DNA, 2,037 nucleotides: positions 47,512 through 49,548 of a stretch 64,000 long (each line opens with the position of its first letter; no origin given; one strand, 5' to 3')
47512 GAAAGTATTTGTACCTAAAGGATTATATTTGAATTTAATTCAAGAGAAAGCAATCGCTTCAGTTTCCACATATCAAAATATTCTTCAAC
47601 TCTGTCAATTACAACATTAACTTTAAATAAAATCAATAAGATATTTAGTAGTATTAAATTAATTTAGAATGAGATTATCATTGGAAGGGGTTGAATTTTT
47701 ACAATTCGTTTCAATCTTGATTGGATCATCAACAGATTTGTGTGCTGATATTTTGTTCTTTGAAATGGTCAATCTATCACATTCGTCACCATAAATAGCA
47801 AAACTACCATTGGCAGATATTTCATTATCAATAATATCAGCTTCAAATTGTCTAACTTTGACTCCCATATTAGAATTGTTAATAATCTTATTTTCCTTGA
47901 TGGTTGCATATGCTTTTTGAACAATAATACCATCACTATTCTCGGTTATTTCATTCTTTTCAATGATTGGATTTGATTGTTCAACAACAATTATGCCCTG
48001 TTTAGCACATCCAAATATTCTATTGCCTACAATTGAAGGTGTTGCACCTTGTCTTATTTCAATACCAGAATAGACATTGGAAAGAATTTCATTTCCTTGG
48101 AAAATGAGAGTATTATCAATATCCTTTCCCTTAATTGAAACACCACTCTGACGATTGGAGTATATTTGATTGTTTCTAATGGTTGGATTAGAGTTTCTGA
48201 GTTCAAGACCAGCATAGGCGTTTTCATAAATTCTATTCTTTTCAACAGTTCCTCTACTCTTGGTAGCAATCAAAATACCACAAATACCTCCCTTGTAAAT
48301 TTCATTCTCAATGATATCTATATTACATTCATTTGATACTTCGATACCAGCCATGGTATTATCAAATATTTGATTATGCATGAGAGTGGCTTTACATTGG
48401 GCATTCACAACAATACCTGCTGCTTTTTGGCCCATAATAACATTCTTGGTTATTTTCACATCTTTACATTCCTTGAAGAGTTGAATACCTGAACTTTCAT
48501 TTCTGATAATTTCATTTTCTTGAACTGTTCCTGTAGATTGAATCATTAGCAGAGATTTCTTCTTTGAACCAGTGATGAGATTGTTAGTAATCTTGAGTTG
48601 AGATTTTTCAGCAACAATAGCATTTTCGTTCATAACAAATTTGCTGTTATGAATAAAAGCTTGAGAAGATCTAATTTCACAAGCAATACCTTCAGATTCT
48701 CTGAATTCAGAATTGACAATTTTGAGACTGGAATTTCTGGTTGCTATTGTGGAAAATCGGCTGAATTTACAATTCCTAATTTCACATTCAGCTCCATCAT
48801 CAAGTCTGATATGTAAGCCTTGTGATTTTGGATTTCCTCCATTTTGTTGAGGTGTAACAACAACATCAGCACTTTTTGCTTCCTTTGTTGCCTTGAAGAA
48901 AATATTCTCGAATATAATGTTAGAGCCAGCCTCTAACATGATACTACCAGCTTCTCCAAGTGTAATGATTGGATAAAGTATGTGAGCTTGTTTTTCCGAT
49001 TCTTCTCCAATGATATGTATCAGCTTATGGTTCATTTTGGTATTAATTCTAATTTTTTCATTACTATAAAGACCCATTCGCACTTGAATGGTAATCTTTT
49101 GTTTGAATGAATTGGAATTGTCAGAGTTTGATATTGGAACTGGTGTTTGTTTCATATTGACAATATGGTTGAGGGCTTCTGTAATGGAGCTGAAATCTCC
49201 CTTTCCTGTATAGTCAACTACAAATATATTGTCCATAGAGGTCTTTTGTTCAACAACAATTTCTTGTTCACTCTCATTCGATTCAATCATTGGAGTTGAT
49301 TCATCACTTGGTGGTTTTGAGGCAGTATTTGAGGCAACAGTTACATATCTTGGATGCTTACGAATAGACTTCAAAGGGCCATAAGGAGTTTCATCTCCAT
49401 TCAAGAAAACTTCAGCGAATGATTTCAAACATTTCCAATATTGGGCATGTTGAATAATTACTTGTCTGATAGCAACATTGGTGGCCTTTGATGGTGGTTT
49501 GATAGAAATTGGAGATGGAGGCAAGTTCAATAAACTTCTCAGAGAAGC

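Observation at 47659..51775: Histone deacetylase fused to tandem BRCT domains and a C-terminal PbH1/CASH beta-helix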

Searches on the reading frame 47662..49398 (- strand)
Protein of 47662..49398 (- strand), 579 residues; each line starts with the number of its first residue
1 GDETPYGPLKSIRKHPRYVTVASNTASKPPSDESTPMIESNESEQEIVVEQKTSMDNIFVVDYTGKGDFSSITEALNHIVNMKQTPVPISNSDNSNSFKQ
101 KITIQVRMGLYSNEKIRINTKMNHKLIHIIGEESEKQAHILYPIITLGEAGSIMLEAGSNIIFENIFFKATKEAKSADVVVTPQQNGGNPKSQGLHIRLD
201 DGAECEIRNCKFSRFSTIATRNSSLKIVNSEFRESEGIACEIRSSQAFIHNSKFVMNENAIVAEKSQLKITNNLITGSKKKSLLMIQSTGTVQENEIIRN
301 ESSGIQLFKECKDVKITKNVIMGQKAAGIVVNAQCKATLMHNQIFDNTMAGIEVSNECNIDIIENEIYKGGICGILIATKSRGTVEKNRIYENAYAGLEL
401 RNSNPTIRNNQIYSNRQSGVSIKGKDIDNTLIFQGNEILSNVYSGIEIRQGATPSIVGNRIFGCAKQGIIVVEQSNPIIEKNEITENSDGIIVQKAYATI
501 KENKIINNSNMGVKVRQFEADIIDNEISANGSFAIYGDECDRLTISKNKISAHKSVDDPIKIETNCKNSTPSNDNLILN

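Call 7: search_protein_families(library=pfam, proteins=[window:47662-49398:-], max_evalue=10)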
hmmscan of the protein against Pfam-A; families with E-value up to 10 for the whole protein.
seq(579 aa): 2 families
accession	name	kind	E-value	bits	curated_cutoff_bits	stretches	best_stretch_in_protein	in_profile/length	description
PF13229.12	Beta_helix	-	1.5e-50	171.3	25.9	5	342-461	39-158/158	Right handed beta helix region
PF05048.19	NosD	-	3.4e-31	108.8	23.6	3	436-553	31-149/212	Periplasmic copper-binding protein (NosD)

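Call 15: search_solved_structures(query=window:47662-49248:-, max_evalue=0.01, show_alignments=1)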
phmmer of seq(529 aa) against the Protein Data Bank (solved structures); distinct sequences matched with E-value up to 0.01: 4.
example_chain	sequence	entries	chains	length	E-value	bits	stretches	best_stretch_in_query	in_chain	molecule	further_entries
4ozz_A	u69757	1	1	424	0.00012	24.4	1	338-475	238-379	Poly(beta-D-mannuronate) C5 epimerase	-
4ozy_A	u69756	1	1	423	0.00017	23.9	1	338-475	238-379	Poly(beta-D-mannuronate) C5 epimerase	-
4nk6_A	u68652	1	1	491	0.00019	23.8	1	338-476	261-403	Poly(beta-D-mannuronate) C5 epimerase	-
4nk8_A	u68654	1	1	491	0.00026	23.3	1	342-476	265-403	Poly(beta-D-mannuronate) C5 epimerase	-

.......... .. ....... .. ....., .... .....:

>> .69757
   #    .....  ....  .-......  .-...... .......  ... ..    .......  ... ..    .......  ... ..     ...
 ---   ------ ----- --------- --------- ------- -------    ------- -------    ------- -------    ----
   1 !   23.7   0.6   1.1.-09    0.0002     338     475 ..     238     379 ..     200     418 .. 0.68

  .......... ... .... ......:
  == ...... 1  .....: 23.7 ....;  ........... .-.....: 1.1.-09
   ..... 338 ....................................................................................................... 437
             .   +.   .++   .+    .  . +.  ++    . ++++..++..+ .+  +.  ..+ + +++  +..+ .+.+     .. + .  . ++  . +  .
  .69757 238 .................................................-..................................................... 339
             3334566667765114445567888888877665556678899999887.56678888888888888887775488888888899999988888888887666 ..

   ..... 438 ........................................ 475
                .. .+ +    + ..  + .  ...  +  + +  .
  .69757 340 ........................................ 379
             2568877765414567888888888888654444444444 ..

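Call 22: find_homologous_proteins(query=window:47662-49248:-, max_evalue=0.00001)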
Query seq(529 aa) (529 aa): 1 proteins with E <= 0.00001 among 7094 candidates.
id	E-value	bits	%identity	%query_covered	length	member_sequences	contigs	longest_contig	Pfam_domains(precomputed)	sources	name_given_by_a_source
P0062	6.9e-7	47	27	37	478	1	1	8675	PF13229.13,PF07602.18,PF05048.20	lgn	-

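Call 33: predict_structure(alignment_id=A2)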
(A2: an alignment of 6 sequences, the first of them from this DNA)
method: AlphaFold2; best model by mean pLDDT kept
length: 532 residues; sequences in the alignment: 6
mean_pLDDT: 85.0   pTM: 0.85
mean pLDDT of the five models: 85.0, 84.4, 83.4, 81.2, 81.2
residues with pLDDT >= 90: 324; 70-90: 122; 50-70: 32; < 50: 54
segments of 3 or more residues with pLDDT < 50: 1-7, 42-49, 88-93, 127-146, 518-529
pLDDT, mean of each block of 10 residues (from residue 1): 47 88 89 73 45 86 79 80 69 64 74 89 60 32 53 91 91 94 91 95 96 96 98 94 98 95 96 97 97 98 96 98 95 96 97 97 97 96 92 96 95 95 94 97 94 96 90 91 87 83 75 61 40 48
secondary structure, 60 per line:
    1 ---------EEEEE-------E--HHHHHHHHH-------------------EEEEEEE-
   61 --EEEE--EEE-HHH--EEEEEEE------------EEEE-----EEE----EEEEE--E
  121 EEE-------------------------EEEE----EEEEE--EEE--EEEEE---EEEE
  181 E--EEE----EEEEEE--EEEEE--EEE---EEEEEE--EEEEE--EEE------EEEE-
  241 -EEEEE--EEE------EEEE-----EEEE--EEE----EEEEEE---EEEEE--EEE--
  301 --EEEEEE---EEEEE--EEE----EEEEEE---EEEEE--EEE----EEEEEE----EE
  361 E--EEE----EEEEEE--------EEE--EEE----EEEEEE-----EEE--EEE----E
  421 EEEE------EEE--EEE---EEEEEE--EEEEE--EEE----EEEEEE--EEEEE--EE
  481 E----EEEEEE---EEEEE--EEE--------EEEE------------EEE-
elements in order: E10-14 H25-33 E53-59 E63-66 E69-71 E78-84 E97-100 E106-108 E113-117 E120-123 E149-152 E157-161 E164-166 E169-173 E177-181 E184-186 E191-196 E199-203 E206-208 E212-217 E220-224 E227-229 E236-239 E242-246 E249-251 E258-261 E267-270 E273-275 E280-285 E289-293 E296-298 E303-308 E312-316 E319-321 E326-331 E335-339 E342-344 E349-354 E359-361 E364-366 E371-376 E385-387 E390-392 E397-402 E408-410 E413-415 E420-424 E431-433 E436-438 E442-447 E450-454 E457-459 E464-469 E472-476 E479-481 E486-491 E495-499 E502-504 E513-516 E529-531

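Call 39: fold_search(model_id=the predicted structure, library=pdb)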
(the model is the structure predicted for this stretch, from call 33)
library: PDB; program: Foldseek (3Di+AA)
matches with E <= 10: 493; with E <= 0.001: 88
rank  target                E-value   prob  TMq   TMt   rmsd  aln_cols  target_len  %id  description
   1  8egr_A                3.0e-09  1.00  0.60  0.53   9.5       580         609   14  Upper tail structure of Staphylococcus phage Andhra (released 2022-12-14)
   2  4nk8                  5.9e-08  1.00  0.36  0.43   6.9       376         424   13  Crystal Structure of the periplasmic alginate epimerase AlgG D317A mutant (released 2014-01-15)
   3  8egr_B                6.5e-08  1.00  0.48  0.43  11.0       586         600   14  Upper tail structure of Staphylococcus phage Andhra (released 2022-12-14)
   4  4nk6                  1.5e-07  1.00  0.27  0.31  10.7       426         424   13  Crystal Structure of the periplasmic alginate epimerase AlgG (released 2014-01-15)
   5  8ja4                  1.7e-07  1.00  0.26  0.28  12.7       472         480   11  Structure of the alginate epimerase/lyase (released 2024-05-08)
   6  5lw3                  2.6e-07  1.00  0.19  0.24  15.8       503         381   13  Azotobacter vinelandii Mannuronan C-5 epimerase AlgE6 A-module (released 2017-10-25)
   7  4ozy                  6.1e-07  1.00  0.29  0.35  10.5       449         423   12  Crystal Structure of the periplasmic alginate epimerase AlgG T265N mutant (released 2015-03-04)
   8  2pyg_B                8.5e-07  1.00  0.31  0.43  12.6       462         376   14  Azotobacter vinelandii Mannuronan C-5 epimerase AlgE4 A-module (released 2008-05-27)
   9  4ozz                  2.8e-06  1.00  0.34  0.41   8.7       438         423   12  Crystal Structure of the periplasmic alginate epimerase AlgG T265N T268M double mutant (released 2015-03-04)
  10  2pyg_A                3.6e-06  1.00  0.25  0.34  13.4       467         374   12  Azotobacter vinelandii Mannuronan C-5 epimerase AlgE4 A-module (released 2008-05-27)
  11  2pyh_A                4.8e-06  1.00  0.26  0.35  13.2       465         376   14  Azotobacter vinelandii Mannuronan C-5 epimerase AlgE4 A-module complexed with mannuronan trisaccharide (released 2008-05-27)
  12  8bwk_A                5.0e-06  1.00  0.22  0.17  22.6       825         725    9  Metagenomic derived PL6 alginate lyase (released 2023-12-20)
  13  8jaz_A                6.4e-06  1.00  0.25  0.27  14.2       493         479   11  Structure of the alginate epimerase/lyase complexed with di-mannuronic acid (released 2024-05-08)
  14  7o7a_A                1.0e-05  1.00  0.28  0.34  11.7       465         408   14  Structure of the PL6 family alginate lyase Pedsa0632 from Pseudopedobacter saltans (released 2021-07-28)
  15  7o84_B                1.2e-05  1.00  0.27  0.33  12.1       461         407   13  Structure of the PL6 family alginate lyase Pedsa0632 from Pseudopedobacter saltans in complex with substrate (released 2021-07-28)
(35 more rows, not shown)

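Call 42: find_homologous_proteins(query=A2, max_evalue=0.000001)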
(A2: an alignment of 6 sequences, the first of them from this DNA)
Query A2 (6 sequences) (532 aa, profile of the alignment): 15 proteins with E <= 0.000001 among 8000 candidates.
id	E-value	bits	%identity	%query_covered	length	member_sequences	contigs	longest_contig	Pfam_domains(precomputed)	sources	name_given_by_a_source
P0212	1.4e-83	299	28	53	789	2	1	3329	PF13229.13,PF04564.22,PF05048.20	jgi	-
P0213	2.7e-78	282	28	53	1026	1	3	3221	PF13229.13,PF12708.13,PF04564.22,PF05048.20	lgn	-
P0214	4.3e-40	156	29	45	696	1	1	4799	PF13229.13,PF01095.26,PF22842.4,PF05048.20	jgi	-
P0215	2.5e-29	120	31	42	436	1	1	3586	PF13229.13,PF05048.20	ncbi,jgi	jgi:parallel beta-helix repeat protein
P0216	4.1e-28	116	25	59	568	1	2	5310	PF13229.13,PF05048.20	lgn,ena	-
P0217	8.1e-24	102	26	51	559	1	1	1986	PF13229.13,PF05048.20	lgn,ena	-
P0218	6.4e-23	99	27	46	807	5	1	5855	PF13229.13,PF05048.20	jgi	-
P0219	9.3e-22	95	30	30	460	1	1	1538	PF13229.13,PF05048.20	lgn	-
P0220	3.6e-20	90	27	25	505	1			PF13229.13,PF02207.26,PF12937.13,PF05048.20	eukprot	eukprot:Phypoly_transcript_07260.p1 GENE.Phypoly_transcript_07260~~Phypoly_transcript_07260.p1 ORF t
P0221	7.8e-20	89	24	54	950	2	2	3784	PF13229.13,PF02018.24,PF05048.20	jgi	-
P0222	3.8e-12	64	28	39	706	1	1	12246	PF13229.13,PF01095.26,PF22842.4,PF05048.20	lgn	-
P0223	6.5e-11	59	27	50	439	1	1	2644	PF13229.13,PF05048.20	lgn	-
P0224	3.3e-10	57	32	32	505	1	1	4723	PF13229.13,PF05048.20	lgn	-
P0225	1.8e-7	48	24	51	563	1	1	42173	PF13229.13,PF05048.20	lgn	-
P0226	6.5e-7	46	23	29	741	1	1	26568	PF13229.13,PF22352.3,PF00801.27,PF22842.4,PF05048.20,PF18911.7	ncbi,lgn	-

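Call 44: search_protein_families(library=pfam, proteins=[P0212, P0213, P0220, P0214], max_evalue=0.001)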
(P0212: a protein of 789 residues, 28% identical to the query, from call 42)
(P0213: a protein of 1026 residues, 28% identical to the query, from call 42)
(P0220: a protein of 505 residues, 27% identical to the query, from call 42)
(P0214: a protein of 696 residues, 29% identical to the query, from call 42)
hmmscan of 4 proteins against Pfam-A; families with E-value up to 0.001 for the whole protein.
P0212 (789 aa): 3 families
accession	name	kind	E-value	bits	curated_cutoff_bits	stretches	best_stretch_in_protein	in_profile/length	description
PF13229.12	Beta_helix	-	2.2e-76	255.3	25.9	4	552-696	1-146/158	Right handed beta helix region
PF05048.19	NosD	-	3.1e-41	141.6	23.6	4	426-572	29-167/212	Periplasmic copper-binding protein (NosD)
PF04564.21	U-box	-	7.6e-15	55.3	21.4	1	111-173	1-64/73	U-box domain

P0213 (1026 aa): 4 families
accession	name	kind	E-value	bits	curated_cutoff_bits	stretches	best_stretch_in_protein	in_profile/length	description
PF13229.12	Beta_helix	-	3e-74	248.3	25.9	4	790-930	2-143/158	Right handed beta helix region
PF05048.19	NosD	-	1.2e-42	146.1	23.6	4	803-924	52-167/212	Periplasmic copper-binding protein (NosD)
PF04564.21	U-box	-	6.8e-14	52.2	21.4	1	377-438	2-64/73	U-box domain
PF12708.12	Pect-lyase_RHGA_epim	-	6.1e-06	26.6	27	0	783-859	139-211/213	Rhamnogalacturonase A/epimerase, pectate lyase-like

P0220 (505 aa): 5 families
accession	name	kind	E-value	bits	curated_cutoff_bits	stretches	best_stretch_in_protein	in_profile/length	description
PF13229.12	Beta_helix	-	5e-26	91.7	25.9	2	295-418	30-156/158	Right handed beta helix region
PF05048.19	NosD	-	1.7e-11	44.4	23.6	1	296-412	24-138/212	Periplasmic copper-binding protein (NosD)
PF02207.25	zf-UBR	-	2.2e-07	31.3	25.2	1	449-497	8-58/69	Putative zinc finger in N-recognin (UBR box)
PF12937.12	F-box-like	-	4.5e-06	26.8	24.3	1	54-92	5-42/47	F-box-like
PF12708.12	Pect-lyase_RHGA_epim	-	0.00019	21.7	27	0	292-419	82-204/213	Rhamnogalacturonase A/epimerase, pectate lyase-like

P0214 (696 aa): 4 families
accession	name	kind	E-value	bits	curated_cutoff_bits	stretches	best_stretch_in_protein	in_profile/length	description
PF13229.12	Beta_helix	-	4.7e-66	221.7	25.9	4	333-439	6-112/158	Right handed beta helix region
PF05048.19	NosD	-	6.8e-32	111.1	23.6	4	314-439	48-172/212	Periplasmic copper-binding protein (NosD)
PF01095.25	Pectinesterase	-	8.5e-07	28.4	27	1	124-196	2-83/298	Pectinesterase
PF13432.12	TPR_16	-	6.4e-05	23.8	32.7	1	10-56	2-48/65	Tetratricopeptide repeat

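Call 70: list_cluster_members(proteins=[P0001, P0002, P0004, P0212, P0009])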
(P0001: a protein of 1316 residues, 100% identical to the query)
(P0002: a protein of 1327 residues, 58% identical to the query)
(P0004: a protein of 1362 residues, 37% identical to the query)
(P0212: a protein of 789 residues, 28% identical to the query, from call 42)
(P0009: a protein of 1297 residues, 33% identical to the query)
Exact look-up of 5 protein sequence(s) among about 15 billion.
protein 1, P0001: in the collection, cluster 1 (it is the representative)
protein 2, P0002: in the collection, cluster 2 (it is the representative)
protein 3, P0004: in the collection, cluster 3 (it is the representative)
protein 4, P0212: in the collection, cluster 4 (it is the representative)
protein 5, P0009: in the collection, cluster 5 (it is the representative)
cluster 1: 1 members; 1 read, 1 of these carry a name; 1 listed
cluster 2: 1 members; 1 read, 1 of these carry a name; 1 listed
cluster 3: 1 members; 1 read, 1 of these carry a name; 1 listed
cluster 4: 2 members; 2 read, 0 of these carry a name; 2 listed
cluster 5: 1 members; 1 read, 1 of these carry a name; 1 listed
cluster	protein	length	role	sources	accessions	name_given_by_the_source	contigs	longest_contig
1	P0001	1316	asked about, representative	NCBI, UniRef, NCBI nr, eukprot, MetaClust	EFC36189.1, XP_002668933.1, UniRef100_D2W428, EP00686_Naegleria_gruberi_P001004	histone deacetylase [Naegleria gruberi] | histone deacetylase n=1 Tax=Naegleria gruberi TaxID=5762 RepID=D2W428_NAEGR | XP_002668933.1 histone deacetylase [Naegleria gruberi strain NEG-M]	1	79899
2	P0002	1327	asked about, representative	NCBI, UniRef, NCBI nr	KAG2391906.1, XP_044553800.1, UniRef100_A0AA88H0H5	hypothetical protein C9374_013391 [Naegleria lovaniensis] | histone deacetylase n=1 Tax=Naegleria lovaniensis TaxID=51637 RepID=A0AA88H0H5_NAELO | uncharacterized protein C9374_013391 [Naegleria lovaniensis]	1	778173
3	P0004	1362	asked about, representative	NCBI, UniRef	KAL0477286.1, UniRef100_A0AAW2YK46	histone deacetylase [Acrasis kona] | histone deacetylase n=1 Tax=Acrasis kona TaxID=1008807 RepID=A0AAW2YK46_9EUKA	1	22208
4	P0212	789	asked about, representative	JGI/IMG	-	-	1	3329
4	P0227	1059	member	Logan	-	-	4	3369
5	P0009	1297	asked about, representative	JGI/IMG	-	parallel beta-helix repeat protein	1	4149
